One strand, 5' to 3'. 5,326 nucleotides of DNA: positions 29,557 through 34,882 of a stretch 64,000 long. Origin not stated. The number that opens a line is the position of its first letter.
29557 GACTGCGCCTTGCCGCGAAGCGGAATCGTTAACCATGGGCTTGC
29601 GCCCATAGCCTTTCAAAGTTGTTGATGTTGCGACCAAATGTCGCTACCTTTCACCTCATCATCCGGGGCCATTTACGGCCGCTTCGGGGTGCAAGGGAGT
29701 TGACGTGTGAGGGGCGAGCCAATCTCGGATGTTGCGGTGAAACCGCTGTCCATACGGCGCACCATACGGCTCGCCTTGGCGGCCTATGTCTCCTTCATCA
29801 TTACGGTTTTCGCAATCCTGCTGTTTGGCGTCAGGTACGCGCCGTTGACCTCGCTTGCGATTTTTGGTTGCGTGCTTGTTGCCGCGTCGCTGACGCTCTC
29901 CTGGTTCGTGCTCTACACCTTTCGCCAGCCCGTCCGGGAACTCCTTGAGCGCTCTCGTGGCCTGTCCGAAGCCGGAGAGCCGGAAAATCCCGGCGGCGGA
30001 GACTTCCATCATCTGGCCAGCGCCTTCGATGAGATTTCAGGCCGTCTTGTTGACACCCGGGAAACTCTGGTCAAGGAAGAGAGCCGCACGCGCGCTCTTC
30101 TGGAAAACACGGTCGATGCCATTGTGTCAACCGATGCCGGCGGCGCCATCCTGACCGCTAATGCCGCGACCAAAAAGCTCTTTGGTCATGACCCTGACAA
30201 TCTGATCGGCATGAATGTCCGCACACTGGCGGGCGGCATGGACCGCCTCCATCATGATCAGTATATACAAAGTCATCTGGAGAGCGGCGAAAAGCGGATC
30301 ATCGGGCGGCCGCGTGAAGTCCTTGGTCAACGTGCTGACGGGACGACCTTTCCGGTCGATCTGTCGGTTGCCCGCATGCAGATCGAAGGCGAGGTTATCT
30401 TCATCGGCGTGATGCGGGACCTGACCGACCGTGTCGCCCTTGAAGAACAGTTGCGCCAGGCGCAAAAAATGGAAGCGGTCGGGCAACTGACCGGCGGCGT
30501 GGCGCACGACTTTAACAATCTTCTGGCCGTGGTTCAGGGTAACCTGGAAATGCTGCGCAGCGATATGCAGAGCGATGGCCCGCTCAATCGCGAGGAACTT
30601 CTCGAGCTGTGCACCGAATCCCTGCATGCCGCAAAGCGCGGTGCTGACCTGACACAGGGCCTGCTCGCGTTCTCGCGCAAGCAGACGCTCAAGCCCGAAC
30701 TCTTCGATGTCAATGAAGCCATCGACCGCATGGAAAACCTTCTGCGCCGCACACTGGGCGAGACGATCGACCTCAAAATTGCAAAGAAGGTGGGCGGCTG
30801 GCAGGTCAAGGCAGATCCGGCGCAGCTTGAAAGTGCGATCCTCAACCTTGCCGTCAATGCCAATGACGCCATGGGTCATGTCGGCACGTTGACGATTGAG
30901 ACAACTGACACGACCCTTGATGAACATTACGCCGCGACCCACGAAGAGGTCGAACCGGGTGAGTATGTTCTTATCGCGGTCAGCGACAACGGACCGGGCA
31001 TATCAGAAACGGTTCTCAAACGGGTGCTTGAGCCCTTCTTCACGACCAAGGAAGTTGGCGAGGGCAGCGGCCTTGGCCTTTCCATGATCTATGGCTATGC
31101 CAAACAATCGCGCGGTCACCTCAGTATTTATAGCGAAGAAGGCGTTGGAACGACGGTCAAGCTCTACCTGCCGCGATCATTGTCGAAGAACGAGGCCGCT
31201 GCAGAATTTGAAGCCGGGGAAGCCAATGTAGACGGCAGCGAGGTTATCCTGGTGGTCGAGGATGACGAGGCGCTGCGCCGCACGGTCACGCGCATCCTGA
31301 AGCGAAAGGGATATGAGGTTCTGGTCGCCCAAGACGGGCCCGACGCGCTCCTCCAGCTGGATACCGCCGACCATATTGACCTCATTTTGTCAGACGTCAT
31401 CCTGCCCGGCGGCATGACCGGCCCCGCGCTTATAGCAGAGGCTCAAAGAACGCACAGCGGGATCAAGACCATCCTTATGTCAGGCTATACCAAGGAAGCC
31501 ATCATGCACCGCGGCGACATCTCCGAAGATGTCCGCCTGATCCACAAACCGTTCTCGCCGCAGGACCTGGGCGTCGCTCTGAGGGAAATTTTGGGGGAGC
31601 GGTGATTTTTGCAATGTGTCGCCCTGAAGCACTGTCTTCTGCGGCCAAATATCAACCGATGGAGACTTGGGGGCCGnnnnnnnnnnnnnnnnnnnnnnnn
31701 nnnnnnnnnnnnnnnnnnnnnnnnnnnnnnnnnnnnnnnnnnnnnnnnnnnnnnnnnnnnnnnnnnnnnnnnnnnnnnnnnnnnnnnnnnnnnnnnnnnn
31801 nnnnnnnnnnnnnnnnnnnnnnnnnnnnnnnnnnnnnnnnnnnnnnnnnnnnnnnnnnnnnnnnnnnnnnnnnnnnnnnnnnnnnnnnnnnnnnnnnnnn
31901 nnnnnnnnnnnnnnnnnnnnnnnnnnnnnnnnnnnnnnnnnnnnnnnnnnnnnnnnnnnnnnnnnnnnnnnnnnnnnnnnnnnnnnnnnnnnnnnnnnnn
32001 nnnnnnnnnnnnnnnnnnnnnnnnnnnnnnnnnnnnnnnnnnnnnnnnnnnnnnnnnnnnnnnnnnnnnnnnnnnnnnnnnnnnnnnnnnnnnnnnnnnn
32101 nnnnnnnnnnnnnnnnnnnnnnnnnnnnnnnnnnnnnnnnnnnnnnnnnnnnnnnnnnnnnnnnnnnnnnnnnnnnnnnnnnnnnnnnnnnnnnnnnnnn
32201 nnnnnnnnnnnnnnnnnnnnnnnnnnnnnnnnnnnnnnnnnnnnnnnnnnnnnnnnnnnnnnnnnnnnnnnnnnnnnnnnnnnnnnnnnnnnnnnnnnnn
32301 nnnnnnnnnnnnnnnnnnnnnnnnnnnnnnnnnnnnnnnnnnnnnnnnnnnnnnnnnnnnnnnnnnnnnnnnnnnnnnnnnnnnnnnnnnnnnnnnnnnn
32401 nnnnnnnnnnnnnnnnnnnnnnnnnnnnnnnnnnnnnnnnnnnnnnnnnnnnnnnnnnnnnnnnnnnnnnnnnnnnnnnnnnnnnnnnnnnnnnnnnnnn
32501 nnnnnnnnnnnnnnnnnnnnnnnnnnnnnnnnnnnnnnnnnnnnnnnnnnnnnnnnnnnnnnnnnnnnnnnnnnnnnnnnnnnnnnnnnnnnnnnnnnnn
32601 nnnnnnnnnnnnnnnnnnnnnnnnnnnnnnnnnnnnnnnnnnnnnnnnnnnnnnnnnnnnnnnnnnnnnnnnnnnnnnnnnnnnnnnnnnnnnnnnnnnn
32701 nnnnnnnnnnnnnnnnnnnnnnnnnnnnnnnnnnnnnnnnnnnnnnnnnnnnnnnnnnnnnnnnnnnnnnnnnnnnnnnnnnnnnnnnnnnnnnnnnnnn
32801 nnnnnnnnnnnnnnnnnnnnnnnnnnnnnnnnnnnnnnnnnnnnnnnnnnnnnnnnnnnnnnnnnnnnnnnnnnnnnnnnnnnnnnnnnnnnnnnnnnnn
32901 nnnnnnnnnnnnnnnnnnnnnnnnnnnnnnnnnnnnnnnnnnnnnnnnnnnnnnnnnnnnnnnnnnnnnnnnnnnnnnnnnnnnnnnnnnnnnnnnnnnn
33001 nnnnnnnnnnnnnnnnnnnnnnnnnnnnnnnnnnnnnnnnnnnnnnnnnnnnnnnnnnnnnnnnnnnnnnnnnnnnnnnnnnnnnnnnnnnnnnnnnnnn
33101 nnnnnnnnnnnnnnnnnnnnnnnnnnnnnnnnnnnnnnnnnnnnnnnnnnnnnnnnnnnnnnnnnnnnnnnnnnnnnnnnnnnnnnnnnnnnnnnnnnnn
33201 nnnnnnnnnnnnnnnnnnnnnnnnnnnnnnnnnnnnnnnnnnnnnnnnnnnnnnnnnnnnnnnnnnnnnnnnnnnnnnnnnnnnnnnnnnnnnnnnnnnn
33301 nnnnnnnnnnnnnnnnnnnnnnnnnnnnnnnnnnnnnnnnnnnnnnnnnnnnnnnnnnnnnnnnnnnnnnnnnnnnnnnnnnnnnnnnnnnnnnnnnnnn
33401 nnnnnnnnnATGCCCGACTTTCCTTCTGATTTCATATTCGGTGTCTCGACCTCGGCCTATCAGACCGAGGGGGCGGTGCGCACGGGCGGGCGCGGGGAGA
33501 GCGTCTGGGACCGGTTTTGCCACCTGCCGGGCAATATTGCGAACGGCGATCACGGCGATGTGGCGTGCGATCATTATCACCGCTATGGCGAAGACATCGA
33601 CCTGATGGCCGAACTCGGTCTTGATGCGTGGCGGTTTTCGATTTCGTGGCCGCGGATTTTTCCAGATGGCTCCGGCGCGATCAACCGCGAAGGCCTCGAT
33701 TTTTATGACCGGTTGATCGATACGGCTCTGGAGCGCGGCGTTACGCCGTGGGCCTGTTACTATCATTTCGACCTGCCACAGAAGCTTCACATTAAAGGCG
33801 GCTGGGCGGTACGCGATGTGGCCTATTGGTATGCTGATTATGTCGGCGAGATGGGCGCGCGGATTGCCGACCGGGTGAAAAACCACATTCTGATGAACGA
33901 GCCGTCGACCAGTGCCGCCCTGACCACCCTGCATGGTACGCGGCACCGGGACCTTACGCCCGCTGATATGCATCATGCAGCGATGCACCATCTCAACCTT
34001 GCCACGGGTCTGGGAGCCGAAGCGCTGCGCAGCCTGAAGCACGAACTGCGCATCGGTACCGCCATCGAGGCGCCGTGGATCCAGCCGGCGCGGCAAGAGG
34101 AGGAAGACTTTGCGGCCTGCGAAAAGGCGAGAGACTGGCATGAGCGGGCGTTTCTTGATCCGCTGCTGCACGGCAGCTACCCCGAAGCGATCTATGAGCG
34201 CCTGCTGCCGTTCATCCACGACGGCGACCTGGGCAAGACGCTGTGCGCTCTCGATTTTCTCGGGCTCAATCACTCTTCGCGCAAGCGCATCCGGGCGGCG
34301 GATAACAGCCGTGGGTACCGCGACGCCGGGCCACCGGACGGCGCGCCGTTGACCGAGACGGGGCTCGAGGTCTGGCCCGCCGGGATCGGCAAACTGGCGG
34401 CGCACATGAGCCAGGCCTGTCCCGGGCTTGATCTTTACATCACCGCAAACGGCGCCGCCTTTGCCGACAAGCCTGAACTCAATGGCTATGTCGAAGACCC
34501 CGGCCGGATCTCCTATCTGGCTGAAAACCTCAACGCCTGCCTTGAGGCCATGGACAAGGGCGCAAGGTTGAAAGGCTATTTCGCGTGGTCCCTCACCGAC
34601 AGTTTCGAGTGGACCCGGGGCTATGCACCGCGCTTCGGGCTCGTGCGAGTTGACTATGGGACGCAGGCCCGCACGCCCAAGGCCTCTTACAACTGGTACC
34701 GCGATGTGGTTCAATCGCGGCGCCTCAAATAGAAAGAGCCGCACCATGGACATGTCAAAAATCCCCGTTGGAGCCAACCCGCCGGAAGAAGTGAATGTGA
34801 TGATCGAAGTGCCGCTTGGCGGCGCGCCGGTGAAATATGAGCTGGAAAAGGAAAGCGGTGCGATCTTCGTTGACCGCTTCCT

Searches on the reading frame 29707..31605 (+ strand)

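Call 79: search_protein_families(library=pfam, proteins=[window:29707-31605:+], max_evalue=0.00001)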
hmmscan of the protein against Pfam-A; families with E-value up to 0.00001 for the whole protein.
window:29707-31605:+ (632 aa): 7 families
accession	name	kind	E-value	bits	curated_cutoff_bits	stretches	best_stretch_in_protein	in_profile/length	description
PF02518.31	HATPase_c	-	4.1e-18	66.3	26.4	1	370-490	2-109/111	Histidine kinase-, DNA gyrase B-, and HSP90-like ATPase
PF00072.30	Response_reg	-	2.1e-17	63.7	30.2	1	514-624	1-109/111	Response regulator receiver domain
PF13426.13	PAS_9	-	1.9e-13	51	27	1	137-241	2-103/103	PAS domain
PF00989.32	PAS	-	3.1e-12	46.9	22.6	1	127-238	2-112/113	PAS fold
PF24820.1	Diguanyl_cycl_sensor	-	1.5e-08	35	28.1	1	132-238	2-109/109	Diguanylate cyclase-like sensor domain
PF00512.31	HisKA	-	4.9e-07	30.1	26.9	1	259-326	3-64/66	His Kinase A (phospho-acceptor) domain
PF08448.16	PAS_4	-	8.2e-07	29.7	23.1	1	132-243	1-109/110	PAS fold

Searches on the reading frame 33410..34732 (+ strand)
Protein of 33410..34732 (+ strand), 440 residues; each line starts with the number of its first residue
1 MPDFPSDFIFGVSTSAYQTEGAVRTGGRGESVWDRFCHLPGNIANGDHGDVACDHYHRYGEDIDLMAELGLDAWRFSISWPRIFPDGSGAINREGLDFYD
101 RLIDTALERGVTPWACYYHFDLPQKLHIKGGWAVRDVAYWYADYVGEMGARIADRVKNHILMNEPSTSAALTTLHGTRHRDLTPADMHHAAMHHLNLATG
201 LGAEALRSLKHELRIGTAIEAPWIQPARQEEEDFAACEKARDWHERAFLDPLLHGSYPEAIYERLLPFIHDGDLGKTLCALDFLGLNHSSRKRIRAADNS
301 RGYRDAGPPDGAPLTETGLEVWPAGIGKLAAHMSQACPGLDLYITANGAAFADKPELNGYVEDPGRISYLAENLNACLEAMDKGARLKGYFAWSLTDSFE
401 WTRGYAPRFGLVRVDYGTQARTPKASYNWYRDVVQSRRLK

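Call 82: search_protein_families(library=pfam, proteins=[window:33410-34732:+], max_evalue=0.01)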
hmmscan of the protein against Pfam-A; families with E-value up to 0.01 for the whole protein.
window:33410-34732:+ (440 aa): 1 family
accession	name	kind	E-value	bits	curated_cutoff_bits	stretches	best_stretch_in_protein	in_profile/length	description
PF00232.24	Glyco_hydro_1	-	3.4e-126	421.8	22.6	1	3-437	4-451/453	Glycosyl hydrolase family 1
